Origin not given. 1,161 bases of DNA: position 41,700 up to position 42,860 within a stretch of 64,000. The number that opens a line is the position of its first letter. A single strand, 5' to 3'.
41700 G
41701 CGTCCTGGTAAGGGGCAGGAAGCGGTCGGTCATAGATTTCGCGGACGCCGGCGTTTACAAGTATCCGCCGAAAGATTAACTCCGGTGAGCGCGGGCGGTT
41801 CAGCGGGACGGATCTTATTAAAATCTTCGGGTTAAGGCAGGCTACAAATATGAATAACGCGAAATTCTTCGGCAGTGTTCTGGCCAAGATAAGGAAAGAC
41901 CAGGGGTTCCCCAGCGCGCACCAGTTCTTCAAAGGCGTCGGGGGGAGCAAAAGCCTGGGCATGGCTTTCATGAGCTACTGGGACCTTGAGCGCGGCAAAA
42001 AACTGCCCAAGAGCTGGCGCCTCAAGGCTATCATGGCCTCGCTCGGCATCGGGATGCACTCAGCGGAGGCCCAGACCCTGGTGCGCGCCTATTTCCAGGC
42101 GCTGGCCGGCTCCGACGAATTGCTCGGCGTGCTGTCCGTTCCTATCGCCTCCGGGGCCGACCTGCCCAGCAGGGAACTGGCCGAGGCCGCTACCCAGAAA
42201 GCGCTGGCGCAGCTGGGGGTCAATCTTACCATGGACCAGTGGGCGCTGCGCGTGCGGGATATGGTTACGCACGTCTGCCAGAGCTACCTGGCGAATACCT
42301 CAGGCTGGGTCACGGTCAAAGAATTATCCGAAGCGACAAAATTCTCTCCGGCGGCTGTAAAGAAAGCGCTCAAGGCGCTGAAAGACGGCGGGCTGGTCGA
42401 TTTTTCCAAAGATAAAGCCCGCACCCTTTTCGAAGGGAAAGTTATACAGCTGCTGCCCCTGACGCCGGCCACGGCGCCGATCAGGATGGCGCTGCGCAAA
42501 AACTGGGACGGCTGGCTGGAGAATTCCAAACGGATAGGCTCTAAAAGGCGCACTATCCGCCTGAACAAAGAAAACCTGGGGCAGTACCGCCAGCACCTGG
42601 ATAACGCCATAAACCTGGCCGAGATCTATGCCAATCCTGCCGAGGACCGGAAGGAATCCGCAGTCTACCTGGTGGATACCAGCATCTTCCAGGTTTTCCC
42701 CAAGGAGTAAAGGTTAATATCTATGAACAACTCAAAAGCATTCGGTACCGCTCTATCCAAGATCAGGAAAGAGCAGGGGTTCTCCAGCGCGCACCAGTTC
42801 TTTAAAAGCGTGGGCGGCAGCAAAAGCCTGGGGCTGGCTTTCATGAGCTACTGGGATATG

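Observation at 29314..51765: Four paralogous HTH/winged-helix regulators interleaved with the cassettes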

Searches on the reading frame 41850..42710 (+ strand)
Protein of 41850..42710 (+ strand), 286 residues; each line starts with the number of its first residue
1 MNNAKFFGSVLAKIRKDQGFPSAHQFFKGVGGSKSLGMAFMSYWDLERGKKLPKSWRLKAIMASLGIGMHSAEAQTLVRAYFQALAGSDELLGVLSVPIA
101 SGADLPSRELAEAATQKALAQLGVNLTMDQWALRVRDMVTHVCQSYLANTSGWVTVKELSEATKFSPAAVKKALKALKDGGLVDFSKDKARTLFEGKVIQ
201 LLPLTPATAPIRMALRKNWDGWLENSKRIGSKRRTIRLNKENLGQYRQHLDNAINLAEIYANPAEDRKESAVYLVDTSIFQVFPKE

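Call 4: search_protein_families(library=pfam, proteins=[window:41850-42710:+], max_evalue=0.01)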
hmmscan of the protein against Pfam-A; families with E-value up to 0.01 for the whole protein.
window:41850-42710:+ (286 aa): 8 families
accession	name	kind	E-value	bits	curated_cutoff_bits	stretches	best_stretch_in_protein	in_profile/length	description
PF01325.25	Fe_dep_repress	-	8.3e-05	23.2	26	1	150-190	19-59/60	Iron dependent repressor, N-terminal DNA binding domain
PF12802.13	MarR_2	-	0.00014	22.4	27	1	152-187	20-54/61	MarR family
PF13412.12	HTH_24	-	0.00055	19.9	21.9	1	154-183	18-47/48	Winged helix-turn-helix DNA-binding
PF01022.26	HTH_5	-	0.00067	19.9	22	1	155-184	17-46/47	Bacterial regulatory protein, arsR family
PF01726.22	LexA_DNA_bind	-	0.0018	18.5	23.7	1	155-192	27-65/65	LexA DNA binding domain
PF02082.26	Rrf2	-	0.0032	18.1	30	1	145-184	13-54/132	Iron-dependent Transcriptional regulator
PF01978.25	TrmB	-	0.0078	16.5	25.6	0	151-189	20-58/68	Sugar-specific transcriptional regulator TrmB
PF08279.18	HTH_11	-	0.009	16.3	25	0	147-181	9-43/55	HTH domain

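Call 5: search_protein_families(library=ncbifam, proteins=[window:41850-42710:+], max_evalue=0.01)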
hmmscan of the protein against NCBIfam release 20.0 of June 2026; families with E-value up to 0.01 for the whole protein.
window:41850-42710:+ (286 aa): 4 families
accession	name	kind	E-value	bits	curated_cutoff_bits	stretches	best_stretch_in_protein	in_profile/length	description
NF033788.1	HTH_metalloreg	subfamily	0.001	18.8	55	1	152-189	24-61/77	metalloregulator ArsR/SmtB family transcription factor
NF040939.2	trans_reg_lrs14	equivalog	0.0012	18.8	90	1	147-189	30-72/103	Lrs14 family HTH-type transcriptional regulator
NF038251.1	AdcR_fam_Zn_TF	equivalog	0.0039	17.4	175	1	154-191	50-87/143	zinc-dependent MarR family transcriptional regulator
TIGR00498.1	lexA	equivalog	0.0041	16.7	110.95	1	140-193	12-66/203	transcriptional repressor LexA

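Call 11: find_homologous_proteins(query=window:41850-42710:+)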
Query window:41850-42710:+ (286 aa): 102 proteins with E <= 0.001 among 2280 candidates.
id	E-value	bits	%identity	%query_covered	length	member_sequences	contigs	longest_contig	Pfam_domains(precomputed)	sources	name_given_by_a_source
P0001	4.8e-184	628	100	100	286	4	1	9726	PF12802.14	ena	-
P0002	5.9e-175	598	93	100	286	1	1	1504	-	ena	-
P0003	1.0e-138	479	74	100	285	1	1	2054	-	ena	-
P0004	2.7e-138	478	73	100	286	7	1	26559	-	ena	-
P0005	1.1e-135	469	72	100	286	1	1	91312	-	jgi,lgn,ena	-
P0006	8.8e-131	453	69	100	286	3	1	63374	-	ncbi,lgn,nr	ncbi:MAG: hypothetical protein PHV36_13980 [Elusimicrobiales bacterium]|nr:hypothetical protein [Elu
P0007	1.6e-130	452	71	100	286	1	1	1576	-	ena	-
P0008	2.8e-130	452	70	100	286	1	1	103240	-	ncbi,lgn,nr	ncbi:MAG: hypothetical protein NTX59_00465 [Elusimicrobia bacterium]|nr:hypothetical protein [Elusim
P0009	1.8e-127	442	66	100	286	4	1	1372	-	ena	-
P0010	3.5e-127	441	68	100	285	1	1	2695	-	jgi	jgi:hypothetical protein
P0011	2.5e-126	439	69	100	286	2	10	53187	-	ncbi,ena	-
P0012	3.9e-126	438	67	100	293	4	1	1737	-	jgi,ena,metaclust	metaclust:\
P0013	3.1e-124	432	67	100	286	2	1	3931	-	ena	-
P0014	6.1e-124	431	65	100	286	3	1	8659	-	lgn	-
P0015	2.3e-122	426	66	100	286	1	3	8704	-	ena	-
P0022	7.0e-117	408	63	100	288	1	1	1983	-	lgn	-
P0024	5.7e-115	401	64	100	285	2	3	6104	-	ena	-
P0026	4.8e-114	398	63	100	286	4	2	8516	-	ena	-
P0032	4.1e-112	392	62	100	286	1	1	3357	-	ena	-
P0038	1.3e-109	384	58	100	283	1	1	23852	-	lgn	-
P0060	2.3e-105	370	58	100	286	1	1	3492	-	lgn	-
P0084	1.4e-95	338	54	99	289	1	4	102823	-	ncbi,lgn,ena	ncbi:MAG: hypothetical protein ACYC2I_01600 [Elusimicrobiales bacterium]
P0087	2.3e-92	327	54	100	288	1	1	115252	-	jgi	-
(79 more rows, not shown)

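Call 18: find_related_loci(query=A3, collection=genome_contigs, flank=10000)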
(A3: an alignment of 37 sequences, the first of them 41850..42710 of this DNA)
Query A3 (286 aa) in genome_contigs; peptide patterns used: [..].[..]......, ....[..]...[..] (x = any residue, [..] = any of these).
76 stretches matched a pattern; 24 encode a relative of the query (tblastn E <= 1e-3); 23 distinct loci.
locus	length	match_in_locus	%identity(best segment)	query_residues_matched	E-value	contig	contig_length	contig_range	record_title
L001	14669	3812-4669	97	1-286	0e+0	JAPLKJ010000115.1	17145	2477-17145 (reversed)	MAG: Elusimicrobia bacterium isolate LacPavin_0920_WC70_MAG_61_9 LacPavin_0920_WC70_scaffold_981690, whole genome shotgu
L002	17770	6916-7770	74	1-286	5e-149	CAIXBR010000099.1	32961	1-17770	MAG: uncultured Elusimicrobia bacterium isolate AlinenLipids_bin-3311 genome assembly, contig: bin-3311:099/132, whole g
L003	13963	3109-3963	67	1-285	2e-133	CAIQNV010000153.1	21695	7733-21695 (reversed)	MAG: uncultured Elusimicrobia bacterium isolate MJ-time_bin-2640 genome assembly, contig: bin-2640:153/157, whole genome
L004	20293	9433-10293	62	1-286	2e-122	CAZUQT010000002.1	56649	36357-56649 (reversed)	MAG TPA_asm: uncultured Elusimicrobiaceae bacterium isolate SRP302447_co3_112 genome assembly, contig: NODE_1507_length_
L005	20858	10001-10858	60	1-286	1e-120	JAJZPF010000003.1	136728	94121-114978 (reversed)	MAG: bacterium isolate SKS1.bin115 NODE_154_length_136728_cov_7.494103, whole genome shotgun sequence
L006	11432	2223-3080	59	1-286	2e-119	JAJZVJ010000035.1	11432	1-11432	MAG: bacterium isolate SKS5.bin41 NODE_10730_length_11432_cov_1.303582, whole genome shotgun sequence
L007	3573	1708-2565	62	1-286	2e-116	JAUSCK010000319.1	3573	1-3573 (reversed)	MAG: Elusimicrobiota bacterium isolate E14_concoct.bin.112_sub E14_k141_227083, whole genome shotgun sequence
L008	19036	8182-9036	58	2-286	1e-113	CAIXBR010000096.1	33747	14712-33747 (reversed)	MAG: uncultured Elusimicrobia bacterium isolate AlinenLipids_bin-3311 genome assembly, contig: bin-3311:096/132, whole g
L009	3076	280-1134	57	2-286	9e-116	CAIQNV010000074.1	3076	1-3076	MAG: uncultured Elusimicrobia bacterium isolate MJ-time_bin-2640 genome assembly, contig: bin-2640:074/157, whole genome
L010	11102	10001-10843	56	6-286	3e-109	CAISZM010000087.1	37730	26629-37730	MAG: uncultured Elusimicrobia bacterium isolate AM-2014_bin-1840 genome assembly, contig: bin-1840:87/87, whole genome s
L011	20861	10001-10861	59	1-285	4e-109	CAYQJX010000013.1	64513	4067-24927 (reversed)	MAG TPA_asm: uncultured Elusimicrobiaceae bacterium isolate binchicken_co266_98 genome assembly, contig: NODE_969_length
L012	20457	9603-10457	60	1-285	3e-114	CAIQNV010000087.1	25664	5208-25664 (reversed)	MAG: uncultured Elusimicrobia bacterium isolate MJ-time_bin-2640 genome assembly, contig: bin-2640:087/157, whole genome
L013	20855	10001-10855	56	1-285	2e-106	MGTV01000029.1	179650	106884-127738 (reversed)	MAG: Elusimicrobia bacterium GWA2_62_23 gwa2_scaffold_252, whole genome shotgun sequence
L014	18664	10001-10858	65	1-286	2e-129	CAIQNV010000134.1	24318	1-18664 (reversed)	MAG: uncultured Elusimicrobia bacterium isolate MJ-time_bin-2640 genome assembly, contig: bin-2640:134/157, whole genome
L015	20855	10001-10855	58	2-286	9e-102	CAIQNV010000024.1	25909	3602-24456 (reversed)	MAG: uncultured Elusimicrobia bacterium isolate MJ-time_bin-2640 genome assembly, contig: bin-2640:024/157, whole genome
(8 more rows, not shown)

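Call 21: predict_structure(alignment_id=A3)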
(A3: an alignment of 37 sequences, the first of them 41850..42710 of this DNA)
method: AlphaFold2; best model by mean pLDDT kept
length: 286 residues; sequences in the alignment: 37
mean_pLDDT: 85.5   pTM: 0.67
mean pLDDT of the five models: 85.5, 83.5, 81.8, 80.6, 79.1
residues with pLDDT >= 90: 126; 70-90: 126; 50-70: 25; < 50: 9
segments of 3 or more residues with pLDDT < 50: 98-105
pLDDT, mean of each block of 10 residues (from residue 1): 81 90 91 89 92 89 83 84 81 59 48 66 86 95 94 95 96 96 96 89 85 93 89 89 82 81 86 88 84
secondary structure, 60 per line:
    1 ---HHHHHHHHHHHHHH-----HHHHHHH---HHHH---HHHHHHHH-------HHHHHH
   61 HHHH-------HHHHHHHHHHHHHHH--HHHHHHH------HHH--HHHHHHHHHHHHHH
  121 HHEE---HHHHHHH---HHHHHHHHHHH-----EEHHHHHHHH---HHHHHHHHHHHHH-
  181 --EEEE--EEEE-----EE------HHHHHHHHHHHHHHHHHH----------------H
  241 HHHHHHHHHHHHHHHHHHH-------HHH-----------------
elements in order: H4-17 H23-29 H33-36 H40-47 H55-64 H72-86 H89-95 H107-122 H128-134 H138-148 H156-163 H167-179 E183-186 E189-192 H206-223 H240-259

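Call 24: search_protein_representatives(alignment_id=A3)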
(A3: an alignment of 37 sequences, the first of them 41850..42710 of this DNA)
Query: 37 sequences, 286 profile positions. Proteins with E-value up to 0.001 (for the whole library): 353; up to 1e-10: 278; up to 1e-30: 132. The best 150 are listed.
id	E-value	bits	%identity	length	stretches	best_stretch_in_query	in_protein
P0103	5.3e-134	462.4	-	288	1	2-286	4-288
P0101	3.5e-93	328.4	-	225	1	62-286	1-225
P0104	1.4e-84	300.3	-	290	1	1-285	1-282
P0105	1.5e-82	293.5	-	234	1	1-168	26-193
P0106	2.7e-76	273.0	-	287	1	1-285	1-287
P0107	7.0e-76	271.7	-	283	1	1-284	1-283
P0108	3.2e-71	256.4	-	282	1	5-284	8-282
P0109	1.3e-69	251.1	-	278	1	5-283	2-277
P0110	1.3e-69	251.1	-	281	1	5-284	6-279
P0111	2.3e-69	250.3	-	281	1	1-283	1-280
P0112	2.6e-69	250.1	-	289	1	4-284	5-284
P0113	7.8e-69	248.6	-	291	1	1-285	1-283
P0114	9.1e-69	248.3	-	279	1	6-283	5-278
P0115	1.1e-68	248.0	-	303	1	1-285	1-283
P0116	1.2e-68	247.9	-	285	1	1-285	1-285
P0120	2.1e-65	237.3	-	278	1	1-282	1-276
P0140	2.0e-49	184.9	-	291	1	5-284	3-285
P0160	8.2e-41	156.6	-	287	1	6-283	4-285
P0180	4.5e-37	144.3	-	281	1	6-279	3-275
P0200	2.3e-34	135.4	-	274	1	6-283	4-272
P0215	5.6e-33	130.9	-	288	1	5-284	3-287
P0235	1.5e-30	123.0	-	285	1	4-284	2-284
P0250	4.6e-28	114.7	-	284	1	5-283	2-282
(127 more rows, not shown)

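Call 28: search_protein_families(library=pfam, alignment_id=A4, max_evalue=0.001)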
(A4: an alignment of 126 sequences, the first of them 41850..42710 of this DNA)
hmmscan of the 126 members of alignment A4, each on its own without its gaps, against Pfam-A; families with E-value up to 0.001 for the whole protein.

A. member 1, window:41850-42710:+ (286 aa): 4 families
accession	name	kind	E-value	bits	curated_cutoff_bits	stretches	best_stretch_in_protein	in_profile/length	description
PF01325.25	Fe_dep_repress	-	8.3e-05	23.2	26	1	150-190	19-59/60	Iron dependent repressor, N-terminal DNA binding domain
PF12802.13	MarR_2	-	0.00014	22.4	27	1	152-187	20-54/61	MarR family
PF13412.12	HTH_24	-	0.00055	19.9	21.9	0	154-183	18-47/48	Winged helix-turn-helix DNA-binding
PF01022.26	HTH_5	-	0.00067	19.9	22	0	155-184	17-46/47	Bacterial regulatory protein, arsR family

B. families by the number of members that match (of 126 scanned): 23 families
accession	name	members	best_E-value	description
PF14394.12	DUF4423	21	7.1e-08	Domain of unknown function (DUF4423)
PF09339.16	HTH_IclR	10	4.2e-06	IclR helix-turn-helix domain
PF13560.12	HTH_31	8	2e-06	Helix-turn-helix domain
PF12802.13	MarR_2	8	0.00014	MarR family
PF01381.28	HTH_3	5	7.4e-05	Helix-turn-helix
PF01325.25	Fe_dep_repress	5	8.3e-05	Iron dependent repressor, N-terminal DNA binding domain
PF12840.13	HTH_20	3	3.3e-06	Helix-turn-helix domain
PF13412.12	HTH_24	3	0.00055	Winged helix-turn-helix DNA-binding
PF25213.1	HVO_A0261_N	2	2.9e-05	HVO_A0261 N-terminal domain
PF13545.12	HTH_Crp_2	2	3.1e-05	Crp-like helix-turn-helix domain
PF13730.12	HTH_36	2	0.00026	Helix-turn-helix domain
PF06969.22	HemN_C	1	5.2e-05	HemN C-terminal domain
PF01726.22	LexA_DNA_bind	1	5.4e-05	LexA DNA binding domain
PF22979.2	HTH_69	1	0.00014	Winged helix-turn-helix domain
PF07848.18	PaaX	1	0.00032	PaaX-like protein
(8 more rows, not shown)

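Call 29: search_solved_structures(query=A4, max_evalue=1, show_alignments=2)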
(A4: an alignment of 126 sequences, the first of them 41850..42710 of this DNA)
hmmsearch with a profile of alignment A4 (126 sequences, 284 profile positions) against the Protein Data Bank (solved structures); distinct sequences matched with E-value up to 1: 187 (the best 60 are shown).
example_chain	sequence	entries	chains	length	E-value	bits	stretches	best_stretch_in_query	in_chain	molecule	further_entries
3tgn_A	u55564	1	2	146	0.00012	24.6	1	143-188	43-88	Adc operon repressor AdcR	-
6y45_A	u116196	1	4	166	0.0002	23.8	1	139-186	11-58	Rrf2 family transcriptional regulator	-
1r22_A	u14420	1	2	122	0.00037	23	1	122-199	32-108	Transcriptional repressor smtB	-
7ueb_E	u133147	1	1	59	0.00042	22.8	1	140-186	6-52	PscE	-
6hsd_A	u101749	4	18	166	0.00049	22.5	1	139-186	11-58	Rrf2 family transcriptional regulator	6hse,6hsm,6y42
8pvt_A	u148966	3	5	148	0.00064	22.2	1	131-198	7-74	Iron dependent repressor, putative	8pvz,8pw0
6fi9_A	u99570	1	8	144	0.00091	21.7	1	148-187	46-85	Transcriptional regulator ZitR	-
8c7t_A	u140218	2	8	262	0.001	21.5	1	136-185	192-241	GTP-sensing transcriptional pleiotropic repressor CodY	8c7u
5yhz_A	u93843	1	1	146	0.001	21.5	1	148-186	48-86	Zinc transport transcriptional regulator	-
3i71_A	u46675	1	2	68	0.0011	21.5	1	143-191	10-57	Ethanolamine utilization protein eutK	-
9sgv_A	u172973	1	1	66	0.0012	21.3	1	148-196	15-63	Ap3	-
6cmv_A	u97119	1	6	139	0.0012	21.3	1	133-186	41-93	Transcriptional regulator Lrs14-like protein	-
5yhy_A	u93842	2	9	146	0.0012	21.2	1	150-186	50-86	Zinc transport transcriptional regulator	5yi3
5yi0_B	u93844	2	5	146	0.0015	20.9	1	152-186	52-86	Zinc transport transcriptional regulator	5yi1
5yhx_A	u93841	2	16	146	0.0015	20.9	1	151-186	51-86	Zinc transport transcriptional regulator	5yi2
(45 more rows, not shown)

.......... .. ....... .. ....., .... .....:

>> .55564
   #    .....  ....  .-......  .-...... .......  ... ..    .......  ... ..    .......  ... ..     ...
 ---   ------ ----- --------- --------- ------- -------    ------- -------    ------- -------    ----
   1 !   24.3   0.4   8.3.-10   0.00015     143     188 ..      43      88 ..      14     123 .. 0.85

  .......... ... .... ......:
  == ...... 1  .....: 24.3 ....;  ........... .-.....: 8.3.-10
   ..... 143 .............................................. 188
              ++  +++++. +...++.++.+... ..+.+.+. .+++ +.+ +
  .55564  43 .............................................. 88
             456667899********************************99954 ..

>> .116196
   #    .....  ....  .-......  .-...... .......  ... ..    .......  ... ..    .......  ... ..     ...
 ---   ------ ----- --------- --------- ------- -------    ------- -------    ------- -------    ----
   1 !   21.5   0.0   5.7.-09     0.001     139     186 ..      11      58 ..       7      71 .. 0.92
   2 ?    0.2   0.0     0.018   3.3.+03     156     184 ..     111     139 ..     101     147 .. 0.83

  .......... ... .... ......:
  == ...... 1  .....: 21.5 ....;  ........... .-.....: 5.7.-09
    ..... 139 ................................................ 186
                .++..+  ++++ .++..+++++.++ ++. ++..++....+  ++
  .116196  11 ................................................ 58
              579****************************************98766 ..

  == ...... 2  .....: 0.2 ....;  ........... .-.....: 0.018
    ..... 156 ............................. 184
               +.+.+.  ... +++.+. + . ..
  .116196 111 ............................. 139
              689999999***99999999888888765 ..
